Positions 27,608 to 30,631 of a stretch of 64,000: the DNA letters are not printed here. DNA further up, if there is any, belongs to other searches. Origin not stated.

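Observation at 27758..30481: Single-gene helicase-nuclease candidate defence system (SF1 helicase + DUF2726/Vsr-like PD-(D/E)xK) with an unassigned N-terminal domain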

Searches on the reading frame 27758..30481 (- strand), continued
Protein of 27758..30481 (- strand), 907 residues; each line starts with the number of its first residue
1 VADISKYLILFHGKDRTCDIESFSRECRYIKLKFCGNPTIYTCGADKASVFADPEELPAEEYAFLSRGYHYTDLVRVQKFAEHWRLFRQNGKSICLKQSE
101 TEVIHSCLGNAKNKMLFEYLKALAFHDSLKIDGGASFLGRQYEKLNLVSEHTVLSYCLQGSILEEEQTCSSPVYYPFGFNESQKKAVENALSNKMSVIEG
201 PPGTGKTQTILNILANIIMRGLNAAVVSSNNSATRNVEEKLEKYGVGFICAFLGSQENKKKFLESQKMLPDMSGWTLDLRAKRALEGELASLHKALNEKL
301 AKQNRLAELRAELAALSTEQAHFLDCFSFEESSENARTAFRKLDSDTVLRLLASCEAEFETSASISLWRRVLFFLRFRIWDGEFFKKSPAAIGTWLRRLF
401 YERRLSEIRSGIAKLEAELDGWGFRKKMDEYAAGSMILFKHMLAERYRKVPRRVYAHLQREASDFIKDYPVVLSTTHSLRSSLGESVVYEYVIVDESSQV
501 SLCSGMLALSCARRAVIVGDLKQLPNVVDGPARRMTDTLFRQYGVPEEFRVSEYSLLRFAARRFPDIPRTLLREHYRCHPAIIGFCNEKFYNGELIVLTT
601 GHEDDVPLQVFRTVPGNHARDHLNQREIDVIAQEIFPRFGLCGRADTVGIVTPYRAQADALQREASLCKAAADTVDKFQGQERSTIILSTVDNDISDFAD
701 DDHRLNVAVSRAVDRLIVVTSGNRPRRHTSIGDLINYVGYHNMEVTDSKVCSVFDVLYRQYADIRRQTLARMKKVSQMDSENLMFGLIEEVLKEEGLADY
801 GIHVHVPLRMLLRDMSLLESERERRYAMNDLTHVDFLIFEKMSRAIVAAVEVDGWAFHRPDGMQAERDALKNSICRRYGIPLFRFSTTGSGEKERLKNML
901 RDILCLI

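Call 15: find_homologous_proteins(query=window:27758-30481:-, max_evalue=0.00001)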
Query window:27758-30481:- (907 aa): 5294 proteins with E <= 0.00001 among 8000 candidates; the best 120 are listed.
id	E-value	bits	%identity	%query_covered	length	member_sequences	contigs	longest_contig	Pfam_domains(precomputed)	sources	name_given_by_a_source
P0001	0.0e+0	1995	96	100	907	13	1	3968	PF13538.13,PF13087.13,PF13086.13,PF00270.36,PF01443.25,PF13604.13,PF13245.13,PF10881.15,PF00580.28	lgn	-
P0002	0.0e+0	1796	87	100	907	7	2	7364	PF13538.13,PF13087.13,PF13086.13,PF00270.36,PF01443.25,PF13604.13,PF13245.13,PF10881.15,PF09848.16,PF20720.4,PF00580.28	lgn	-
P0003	0.0e+0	1627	79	100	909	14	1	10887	PF13538.13,PF13087.13,PF13086.13,PF01443.25,PF13604.13,PF13245.13,PF10881.15,PF09848.16,PF20720.4,PF00580.28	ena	-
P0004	0.0e+0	1600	77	100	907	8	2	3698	PF13538.13,PF13087.13,PF13086.13,PF01443.25,PF13604.13,PF13245.13,PF10881.15,PF00580.28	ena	-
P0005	0.0e+0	1598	78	100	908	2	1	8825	PF13087.13,PF13086.13,PF01443.25,PF13604.13,PF13245.13,PF10881.15,PF09848.16,PF20720.4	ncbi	-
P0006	0.0e+0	1584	77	100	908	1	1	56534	PF13538.13,PF13087.13,PF13086.13,PF01443.25,PF13604.13,PF13245.13,PF10881.15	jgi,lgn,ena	-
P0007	0.0e+0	1539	74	99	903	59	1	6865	PF13538.13,PF13087.13,PF13086.13,PF01443.25,PF13604.13,PF13245.13,PF10881.15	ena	-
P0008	0.0e+0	1535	74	100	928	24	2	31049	PF13087.13,PF13086.13,PF01443.25,PF13604.13,PF13245.13,PF10881.15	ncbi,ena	-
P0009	0.0e+0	1468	71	100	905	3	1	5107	PF13538.13,PF13087.13,PF13086.13,PF01443.25,PF13604.13,PF13245.13,PF10881.15,PF00580.28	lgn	-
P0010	0.0e+0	1448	70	100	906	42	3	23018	PF13538.13,PF13087.13,PF13086.13,PF01443.25,PF13604.13,PF13245.13,PF10881.15,PF00580.28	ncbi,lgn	-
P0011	0.0e+0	1446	69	100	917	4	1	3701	PF13538.13,PF13087.13,PF13086.13,PF13604.13,PF13245.13,PF10881.15,PF00580.28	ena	-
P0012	0.0e+0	1436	69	100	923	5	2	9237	PF13538.13,PF13087.13,PF13086.13,PF01443.25,PF13604.13,PF13245.13,PF10881.15,PF00580.28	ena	-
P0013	0.0e+0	1296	64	100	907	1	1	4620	PF13538.13,PF13087.13,PF13086.13,PF01443.25,PF13604.13,PF13245.13,PF10881.15,PF09848.16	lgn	-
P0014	1.1e-290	985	50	100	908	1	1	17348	PF13087.13,PF13086.13,PF00270.36,PF01443.25,PF13604.13,PF13245.13,PF04851.22,PF13538.13,PF10881.15,PF09848.16,PF20720.4,PF00580.28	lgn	-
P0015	1.4e-289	981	51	100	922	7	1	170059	PF13538.13,PF13087.13,PF13086.13,PF00270.36,PF01443.25,PF13604.13,PF13245.13,PF10881.15,PF04851.22,PF20720.4,PF00580.28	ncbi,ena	-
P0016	2.7e-289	980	50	100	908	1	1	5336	PF13087.13,PF13086.13,PF00270.36,PF01443.25,PF13604.13,PF13245.13,PF04851.22,PF13538.13,PF10881.15,PF09848.16,PF20720.4,PF00580.28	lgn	-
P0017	1.1e-285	968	50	100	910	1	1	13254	PF13087.13,PF13086.13,PF00270.36,PF01443.25,PF13604.13,PF13245.13,PF04851.22,PF13538.13,PF10881.15,PF09848.16,PF20720.4,PF00580.28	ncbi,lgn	-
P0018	2.4e-283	961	50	100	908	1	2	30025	PF13087.13,PF13086.13,PF00270.36,PF01443.25,PF13604.13,PF13245.13,PF04851.22,PF13538.13,PF10881.15,PF09848.16,PF20720.4,PF00580.28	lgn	-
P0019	3.3e-283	960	50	100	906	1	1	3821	PF13538.13,PF13087.13,PF13086.13,PF00270.36,PF01443.25,PF13604.13,PF13245.13,PF10881.15,PF09848.16,PF04851.22,PF00580.28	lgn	-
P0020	4.8e-280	950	49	100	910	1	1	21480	PF13538.13,PF13087.13,PF13086.13,PF00270.36,PF01443.25,PF13604.13,PF13245.13,PF10881.15,PF04851.22,PF00580.28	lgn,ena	-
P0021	1.3e-277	942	50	99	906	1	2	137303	PF13087.13,PF13086.13,PF00270.36,PF01443.25,PF13604.13,PF13245.13,PF04851.22,PF13538.13,PF10881.15,PF09848.16,PF20720.4,PF00580.28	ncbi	ncbi:MAG: AAA domain-containing protein [Eubacteriales bacterium]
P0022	3.2e-277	940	49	100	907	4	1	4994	PF13538.13,PF13087.13,PF13086.13,PF00270.36,PF01443.25,PF13604.13,PF13245.13,PF10881.15,PF04851.22,PF20720.4,PF00580.28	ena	-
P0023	3.3e-277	940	50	100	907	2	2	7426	PF13087.13,PF13086.13,PF00270.36,PF01443.25,PF13604.13,PF13245.13,PF04851.22,PF13538.13,PF10881.15,PF09848.16,PF20720.4,PF00580.28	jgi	-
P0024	7.3e-276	936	49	100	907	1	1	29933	PF13087.13,PF13086.13,PF00270.36,PF01443.25,PF13604.13,PF13245.13,PF04851.22,PF13538.13,PF10881.15,PF09848.16,PF20720.4,PF00580.28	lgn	-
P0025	2.7e-275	934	49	100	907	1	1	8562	PF13087.13,PF13086.13,PF00270.36,PF01443.25,PF13604.13,PF13245.13,PF04851.22,PF13538.13,PF10881.15,PF09848.16,PF20720.4,PF00580.28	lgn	-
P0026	1.1e-272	925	48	100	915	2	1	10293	PF13087.13,PF13086.13,PF00270.36,PF01443.25,PF13604.13,PF13245.13,PF10881.15,PF04851.22,PF20720.4,PF00580.28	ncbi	ncbi:MAG: AAA domain-containing protein [Oscillospiraceae bacterium]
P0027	4.5e-272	923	49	100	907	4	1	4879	PF13538.13,PF13087.13,PF13086.13,PF00270.36,PF01443.25,PF13604.13,PF13245.13,PF10881.15,PF09848.16,PF20720.4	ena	-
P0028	4.7e-272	923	48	99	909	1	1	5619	PF13087.13,PF13086.13,PF00270.36,PF01443.25,PF13604.13,PF13245.13,PF04851.22,PF13538.13,PF10881.15,PF09848.16,PF20720.4,PF00580.28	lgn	-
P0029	6.4e-272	923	48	99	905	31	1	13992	PF13538.13,PF13087.13,PF13086.13,PF01443.25,PF13604.13,PF13245.13,PF10881.15,PF09848.16,PF20720.4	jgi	jgi:RecA/RadA recombinase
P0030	3.2e-271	920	48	100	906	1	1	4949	PF13538.13,PF13087.13,PF13086.13,PF00270.36,PF01443.25,PF13604.13,PF13245.13,PF10881.15,PF09848.16,PF04851.22,PF00580.28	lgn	-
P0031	9.7e-270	916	47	100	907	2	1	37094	PF04480.19,PF13087.13,PF13086.13,PF00270.36,PF01443.25,PF13604.13,PF13245.13,PF04851.22,PF13538.13,PF10881.15,PF09848.16,PF20720.4,PF00580.28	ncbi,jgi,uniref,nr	ncbi:AAA domain-containing protein [Hydrogenoanaerobacterium sp.]|uniref:AAA domain-containing prote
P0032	1.0e-268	912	48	99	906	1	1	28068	PF13538.13,PF13087.13,PF13086.13,PF00270.36,PF01443.25,PF13604.13,PF13245.13,PF10881.15,PF09848.16,PF04851.22,PF00580.28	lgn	-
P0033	9.3e-260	883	48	99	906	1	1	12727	PF13538.13,PF13087.13,PF13086.13,PF00270.36,PF01443.25,PF13604.13,PF13245.13,PF10881.15,PF09848.16,PF20720.4,PF00580.28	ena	-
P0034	3.3e-251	854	45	99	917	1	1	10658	PF13087.13,PF13086.13,PF00270.36,PF01443.25,PF13604.13,PF13245.13,PF10881.15,PF20720.4,PF00580.28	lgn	-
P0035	7.3e-247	840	45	99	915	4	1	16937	PF13087.13,PF13086.13,PF00270.36,PF01443.25,PF13604.13,PF13245.13,PF10881.15,PF20720.4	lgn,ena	-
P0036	1.2e-245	836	46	99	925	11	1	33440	PF13087.13,PF13086.13,PF00270.36,PF01443.25,PF13604.13,PF13245.13,PF10881.15,PF00580.28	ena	-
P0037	1.8e-245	835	46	99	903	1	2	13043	PF13087.13,PF13086.13,PF01443.25,PF13604.13,PF13245.13,PF10881.15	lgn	-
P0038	1.1e-244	833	45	99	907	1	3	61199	PF13087.13,PF13086.13,PF01443.25,PF13604.13,PF13245.13,PF10881.15,PF20720.4,PF00580.28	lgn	-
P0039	1.9e-244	832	45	99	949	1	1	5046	PF13087.13,PF13086.13,PF01443.25,PF13604.13,PF13245.13,PF10881.15,PF04851.22,PF20720.4,PF00580.28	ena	-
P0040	2.4e-244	832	47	98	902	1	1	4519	PF13087.13,PF13086.13,PF01443.25,PF13604.13,PF13245.13,PF18741.8,PF10881.15,PF04851.22,PF20720.4,PF00580.28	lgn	-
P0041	2.6e-244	831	47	100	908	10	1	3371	PF13087.13,PF13086.13,PF01443.25,PF13604.13,PF13245.13,PF10881.15,PF20720.4,PF00580.28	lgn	-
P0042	3.2e-244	831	46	99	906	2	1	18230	PF13087.13,PF13086.13,PF00270.36,PF01443.25,PF13604.13,PF13245.13,PF10881.15,PF00580.28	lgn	-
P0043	1.1e-243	829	46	99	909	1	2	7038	PF13087.13,PF13086.13,PF00270.36,PF01443.25,PF13604.13,PF13245.13,PF10881.15,PF00580.28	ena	-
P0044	1.8e-243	829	46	99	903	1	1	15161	PF13538.13,PF13087.13,PF13086.13,PF01443.25,PF13604.13,PF13245.13,PF10881.15,PF00580.28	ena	-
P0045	2.1e-243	828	45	99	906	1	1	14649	PF13087.13,PF13086.13,PF01443.25,PF13604.13,PF13245.13,PF10881.15,PF09848.16,PF00580.28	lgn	-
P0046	6.2e-243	827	46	100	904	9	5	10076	PF13087.13,PF13086.13,PF01443.25,PF13604.13,PF13245.13,PF10881.15,PF00580.28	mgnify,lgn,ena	mgnify:CR=1 FL=1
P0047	6.8e-243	827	46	100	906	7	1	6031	PF13087.13,PF13086.13,PF00270.36,PF01443.25,PF13604.13,PF13245.13,PF18741.8,PF10881.15,PF00580.28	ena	-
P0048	2.0e-242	825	46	99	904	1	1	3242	PF13087.13,PF13086.13,PF01443.25,PF13604.13,PF13245.13,PF10881.15,PF00580.28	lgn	-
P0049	2.6e-242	825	45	99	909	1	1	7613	PF13087.13,PF13086.13,PF00270.36,PF01443.25,PF13604.13,PF13245.13,PF10881.15,PF20720.4,PF00580.28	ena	-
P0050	1.2e-241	823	47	99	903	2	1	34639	PF13087.13,PF13086.13,PF01443.25,PF13604.13,PF13245.13,PF18741.8,PF10881.15,PF00580.28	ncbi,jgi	jgi:RecA/RadA recombinase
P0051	4.1e-241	821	45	99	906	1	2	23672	PF13087.13,PF13086.13,PF01443.25,PF13604.13,PF13245.13,PF10881.15,PF09848.16,PF20720.4,PF00580.28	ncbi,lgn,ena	-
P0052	6.6e-241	820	46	99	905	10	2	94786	PF13087.13,PF13086.13,PF00270.36,PF01443.25,PF13604.13,PF13245.13,PF10881.15,PF20720.4,PF00580.28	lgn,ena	-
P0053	1.1e-240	819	44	99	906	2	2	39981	PF13087.13,PF13086.13,PF00270.36,PF01443.25,PF13604.13,PF13245.13,PF10881.15,PF04851.22,PF20720.4,PF00580.28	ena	-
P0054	1.2e-240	819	45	99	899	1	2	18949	PF13087.13,PF13086.13,PF00270.36,PF01443.25,PF13604.13,PF13245.13,PF10881.15,PF00580.28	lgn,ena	-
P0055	1.3e-240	819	46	100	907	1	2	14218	PF13087.13,PF13086.13,PF00270.36,PF01443.25,PF13604.13,PF13245.13,PF10881.15,PF00580.28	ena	-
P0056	1.3e-240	819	46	99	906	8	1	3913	PF13087.13,PF13086.13,PF00270.36,PF01443.25,PF13604.13,PF13245.13,PF10881.15,PF00580.28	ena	-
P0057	1.4e-240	819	44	99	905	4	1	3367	PF13087.13,PF13086.13,PF00270.36,PF01443.25,PF13604.13,PF13245.13,PF10881.15,PF04851.22,PF00580.28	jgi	-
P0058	2.0e-240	819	45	99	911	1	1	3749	PF13538.13,PF13087.13,PF13086.13,PF00270.36,PF01443.25,PF13604.13,PF13245.13,PF10881.15,PF00580.28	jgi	jgi:very-short-patch-repair endonuclease/KaiC/GvpD/RAD55 family RecA-like ATPase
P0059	2.4e-240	818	47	99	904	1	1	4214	PF13538.13,PF13087.13,PF13086.13,PF00270.36,PF01443.25,PF13604.13,PF13245.13,PF10881.15,PF04851.22,PF00580.28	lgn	-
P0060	2.7e-240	818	46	98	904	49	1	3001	PF13087.13,PF13086.13,PF00270.36,PF01443.25,PF13604.13,PF13245.13,PF10881.15,PF20720.4,PF00580.28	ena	-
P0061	3.2e-240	818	46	99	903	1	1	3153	PF13087.13,PF13086.13,PF01443.25,PF13604.13,PF13245.13,PF18741.8,PF10881.15,PF09848.16,PF00580.28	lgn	-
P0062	3.3e-240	818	45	100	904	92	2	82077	PF13087.13,PF13086.13,PF01443.25,PF13604.13,PF13245.13,PF10881.15,PF00580.28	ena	-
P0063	7.3e-240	817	46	98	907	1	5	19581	PF13538.13,PF13087.13,PF13086.13,PF01443.25,PF13604.13,PF13245.13,PF10881.15,PF00580.28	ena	-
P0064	7.7e-240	817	46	100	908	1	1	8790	PF13087.13,PF13086.13,PF00270.36,PF01443.25,PF13604.13,PF13245.13,PF10881.15,PF00580.28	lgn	-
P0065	2.1e-239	815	45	99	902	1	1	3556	PF13087.13,PF13086.13,PF00270.36,PF01443.25,PF13604.13,PF13245.13,PF10881.15,PF00580.28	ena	-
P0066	2.9e-239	815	45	99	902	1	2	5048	PF13087.13,PF13086.13,PF01443.25,PF13604.13,PF13245.13,PF10881.15,PF00580.28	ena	-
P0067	3.0e-239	815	44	99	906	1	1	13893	PF13087.13,PF13086.13,PF01443.25,PF13604.13,PF13245.13,PF10881.15,PF00580.28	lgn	-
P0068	4.4e-239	814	45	99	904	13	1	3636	PF13087.13,PF13086.13,PF01443.25,PF13604.13,PF13245.13,PF10881.15,PF00580.28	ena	-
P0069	4.4e-239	814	45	100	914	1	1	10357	PF13087.13,PF13086.13,PF00270.36,PF01443.25,PF13604.13,PF13245.13,PF10881.15,PF04851.22,PF20720.4,PF00580.28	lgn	-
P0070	8.5e-239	813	45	99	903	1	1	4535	PF13087.13,PF13086.13,PF01443.25,PF13604.13,PF13245.13,PF10881.15,PF00580.28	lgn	-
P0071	1.4e-238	812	45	98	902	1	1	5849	PF13538.13,PF13087.13,PF13086.13,PF01443.25,PF13604.13,PF13245.13,PF10881.15,PF00580.28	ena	-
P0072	1.9e-238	812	46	99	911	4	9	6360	PF13087.13,PF13086.13,PF00270.36,PF01443.25,PF13604.13,PF13245.13,PF10881.15,PF00580.28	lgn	-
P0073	2.0e-238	812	45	100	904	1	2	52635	PF13538.13,PF13087.13,PF13086.13,PF00270.36,PF01443.25,PF13604.13,PF13245.13,PF10881.15,PF00580.28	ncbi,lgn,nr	ncbi:MAG: AAA family ATPase [Peptostreptococcaceae bacterium]|nr:AAA family ATPase [Peptostreptococc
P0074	2.2e-238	812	45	99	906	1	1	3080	PF13087.13,PF13086.13,PF00270.36,PF01443.25,PF13604.13,PF13245.13,PF10881.15,PF00580.28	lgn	-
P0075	3.1e-238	811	45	99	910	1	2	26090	PF13087.13,PF13086.13,PF00270.36,PF01443.25,PF13604.13,PF13245.13,PF10881.15,PF20720.4,PF00580.28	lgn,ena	-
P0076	4.4e-238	811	45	99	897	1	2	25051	PF13538.13,PF13087.13,PF13086.13,PF01443.25,PF13604.13,PF13245.13,PF10881.15,PF00580.28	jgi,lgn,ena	-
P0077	8.7e-238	810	50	88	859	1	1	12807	PF13538.13,PF13087.13,PF13086.13,PF01443.25,PF13604.13,PF13245.13,PF10881.15,PF00580.28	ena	-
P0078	9.5e-238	810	45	100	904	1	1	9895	PF13087.13,PF13086.13,PF01443.25,PF13604.13,PF13245.13,PF10881.15,PF00580.28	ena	-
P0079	9.8e-238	810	45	96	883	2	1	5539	PF13087.13,PF13086.13,PF01443.25,PF13604.13,PF13245.13,PF10881.15,PF00580.28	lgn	-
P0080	1.1e-237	809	45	99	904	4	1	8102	PF13538.13,PF13087.13,PF13086.13,PF01443.25,PF13604.13,PF13245.13,PF10881.15,PF00580.28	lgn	-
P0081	1.4e-237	809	46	99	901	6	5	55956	PF13087.13,PF13086.13,PF01443.25,PF13604.13,PF13245.13,PF10881.15,PF00580.28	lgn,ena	-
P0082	1.7e-237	809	46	99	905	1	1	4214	PF13087.13,PF13086.13,PF01443.25,PF13604.13,PF13245.13,PF18741.8,PF10881.15,PF00580.28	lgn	-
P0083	1.8e-237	809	45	99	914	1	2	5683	PF13087.13,PF13086.13,PF01443.25,PF13604.13,PF13245.13,PF10881.15,PF20720.4,PF00580.28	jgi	jgi:superfamily I DNA and/or RNA helicase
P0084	3.2e-237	808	45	99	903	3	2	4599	PF13087.13,PF13086.13,PF01443.25,PF13604.13,PF13245.13,PF10881.15,PF00580.28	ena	-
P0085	4.4e-237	808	46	99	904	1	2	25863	PF13087.13,PF13086.13,PF00270.36,PF01443.25,PF13604.13,PF13245.13,PF10881.15,PF00580.28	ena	-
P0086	4.7e-237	807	45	99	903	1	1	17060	PF13087.13,PF13086.13,PF01443.25,PF13604.13,PF13245.13,PF10881.15,PF09848.16,PF00580.28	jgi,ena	-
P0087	8.8e-237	807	45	99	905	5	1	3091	PF13087.13,PF13086.13,PF01443.25,PF13604.13,PF13245.13,PF10881.15,PF00580.28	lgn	-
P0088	1.0e-236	806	45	99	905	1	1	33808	PF13087.13,PF13086.13,PF00270.36,PF01443.25,PF13604.13,PF13245.13,PF10881.15,PF20720.4,PF00580.28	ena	-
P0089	1.2e-236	806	44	99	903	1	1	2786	PF13087.13,PF13086.13,PF01443.25,PF13604.13,PF13245.13,PF10881.15,PF00580.28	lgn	-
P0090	1.2e-236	806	48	90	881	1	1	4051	PF13538.13,PF13087.13,PF13086.13,PF01443.25,PF13604.13,PF13245.13,PF10881.15,PF00580.28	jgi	-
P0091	1.3e-236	806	45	100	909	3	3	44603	PF13538.13,PF13087.13,PF13086.13,PF00270.36,PF01443.25,PF13604.13,PF13245.13,PF10881.15,PF00580.28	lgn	-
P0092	1.4e-236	806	43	99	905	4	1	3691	PF13087.13,PF13086.13,PF00270.36,PF01443.25,PF13604.13,PF13245.13,PF10881.15,PF04851.22,PF20720.4,PF00580.28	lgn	-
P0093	1.9e-236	805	45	99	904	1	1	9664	PF13087.13,PF13086.13,PF00270.36,PF01443.25,PF13604.13,PF13245.13,PF10881.15,PF00580.28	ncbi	-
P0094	2.0e-236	805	45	99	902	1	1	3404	PF13538.13,PF13087.13,PF13086.13,PF01443.25,PF13604.13,PF13245.13,PF10881.15,PF09848.16,PF00580.28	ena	-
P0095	2.1e-236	805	44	100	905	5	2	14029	PF13087.13,PF13086.13,PF01443.25,PF13604.13,PF13245.13,PF18741.8,PF10881.15,PF00580.28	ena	-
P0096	2.3e-236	805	46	100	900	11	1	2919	PF13087.13,PF13086.13,PF00270.36,PF01443.25,PF13604.13,PF13245.13,PF10881.15,PF09848.16,PF00580.28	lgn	-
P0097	2.7e-236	805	47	89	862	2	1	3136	PF13538.13,PF13087.13,PF13086.13,PF00270.36,PF01443.25,PF13604.13,PF13245.13,PF18741.8,PF10881.15,PF00580.28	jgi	jgi:superfamily I DNA and/or RNA helicase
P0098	2.9e-236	805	46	99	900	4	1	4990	PF13087.13,PF13086.13,PF01443.25,PF13604.13,PF13245.13,PF10881.15,PF00580.28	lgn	-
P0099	4.5e-236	804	44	100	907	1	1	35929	PF13087.13,PF13086.13,PF01443.25,PF13604.13,PF13245.13,PF10881.15,PF00580.28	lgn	-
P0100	4.7e-236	804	45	99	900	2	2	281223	PF13087.13,PF13086.13,PF01443.25,PF13604.13,PF13245.13,PF10881.15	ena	-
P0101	5.2e-236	804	46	93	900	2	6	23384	PF13538.13,PF13087.13,PF13086.13,PF01443.25,PF13604.13,PF13245.13,PF10881.15,PF20720.4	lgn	-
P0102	5.8e-236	804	45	100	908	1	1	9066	PF13538.13,PF13087.13,PF13086.13,PF00270.36,PF01443.25,PF13604.13,PF13245.13,PF18741.8,PF10881.15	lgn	-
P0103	6.7e-236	804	45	99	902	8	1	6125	PF13087.13,PF13086.13,PF00270.36,PF01443.25,PF13604.13,PF13245.13,PF10881.15,PF09848.16,PF04851.22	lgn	-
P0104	7.1e-236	804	47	93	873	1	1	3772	PF13538.13,PF13087.13,PF13086.13,PF01443.25,PF13604.13,PF13245.13,PF10881.15,PF00580.28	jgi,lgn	jgi:superfamily I DNA and/or RNA helicase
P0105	1.2e-235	803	45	99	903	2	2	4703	PF13087.13,PF13086.13,PF01443.25,PF13604.13,PF13245.13,PF10881.15,PF00580.28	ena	-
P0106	2.1e-235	802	48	90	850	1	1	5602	PF13538.13,PF13087.13,PF13086.13,PF01443.25,PF13604.13,PF13245.13,PF18741.8,PF10881.15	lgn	-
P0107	2.2e-235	802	46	91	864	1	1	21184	PF13538.13,PF13087.13,PF13086.13,PF00270.36,PF01443.25,PF13604.13,PF13245.13,PF10881.15,PF00580.28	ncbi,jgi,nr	ncbi:MAG: AAA family ATPase [Spirochaetaceae bacterium]|jgi:superfamily I DNA and/or RNA helicase|nr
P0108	3.6e-235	801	45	99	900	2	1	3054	PF13087.13,PF13086.13,PF01443.25,PF13604.13,PF13245.13,PF10881.15,PF00580.28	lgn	-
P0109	3.7e-235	801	45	99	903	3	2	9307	PF13087.13,PF13086.13,PF01443.25,PF13604.13,PF13245.13,PF10881.15,PF00580.28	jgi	-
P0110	5.1e-235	801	44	99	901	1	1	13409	PF13087.13,PF13086.13,PF01443.25,PF13604.13,PF13245.13,PF18741.8,PF10881.15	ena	-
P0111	5.5e-235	801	45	99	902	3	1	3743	PF13087.13,PF13086.13,PF00270.36,PF01443.25,PF13604.13,PF13245.13,PF10881.15,PF00580.28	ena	-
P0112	6.1e-235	800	46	99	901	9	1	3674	PF13087.13,PF13086.13,PF00270.36,PF01443.25,PF13604.13,PF13245.13,PF10881.15,PF20720.4,PF00580.28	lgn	-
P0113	6.9e-235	800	46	99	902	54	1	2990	PF13087.13,PF13086.13,PF01443.25,PF13604.13,PF13245.13,PF10881.15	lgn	-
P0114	1.3e-234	799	47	92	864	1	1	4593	PF13538.13,PF13087.13,PF13086.13,PF01443.25,PF13604.13,PF13245.13,PF10881.15,PF00580.28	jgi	jgi:superfamily I DNA and/or RNA helicase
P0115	1.5e-234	799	45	99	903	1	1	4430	PF13087.13,PF13086.13,PF01443.25,PF13604.13,PF13245.13,PF10881.15,PF00580.28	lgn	-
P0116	2.0e-234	799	45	99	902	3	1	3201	PF13087.13,PF13086.13,PF01443.25,PF13604.13,PF13245.13,PF10881.15,PF00580.28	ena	-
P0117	2.8e-234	798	49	88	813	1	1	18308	PF13538.13,PF13087.13,PF13086.13,PF01443.25,PF13604.13,PF13245.13,PF10881.15,PF09848.16,PF00580.28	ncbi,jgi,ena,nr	ncbi:MAG: AAA domain-containing protein [Desulfovibrionaceae bacterium]|nr:AAA domain-containing pro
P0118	3.0e-234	798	47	90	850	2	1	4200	PF13087.13,PF13086.13,PF01443.25,PF13604.13,PF13245.13,PF10881.15,PF20720.4,PF00580.28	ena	-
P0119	4.5e-234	798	45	99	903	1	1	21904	PF13087.13,PF13086.13,PF01443.25,PF13604.13,PF13245.13,PF18741.8,PF10881.15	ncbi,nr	ncbi:MAG: DUF2726 domain-containing protein [Clostridiales bacterium]|nr:DUF2726 domain-containing p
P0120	4.7e-234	798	45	99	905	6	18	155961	PF13087.13,PF13086.13,PF00270.36,PF01443.25,PF13604.13,PF13245.13,PF10881.15,PF09848.16,PF20720.4,PF00580.28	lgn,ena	-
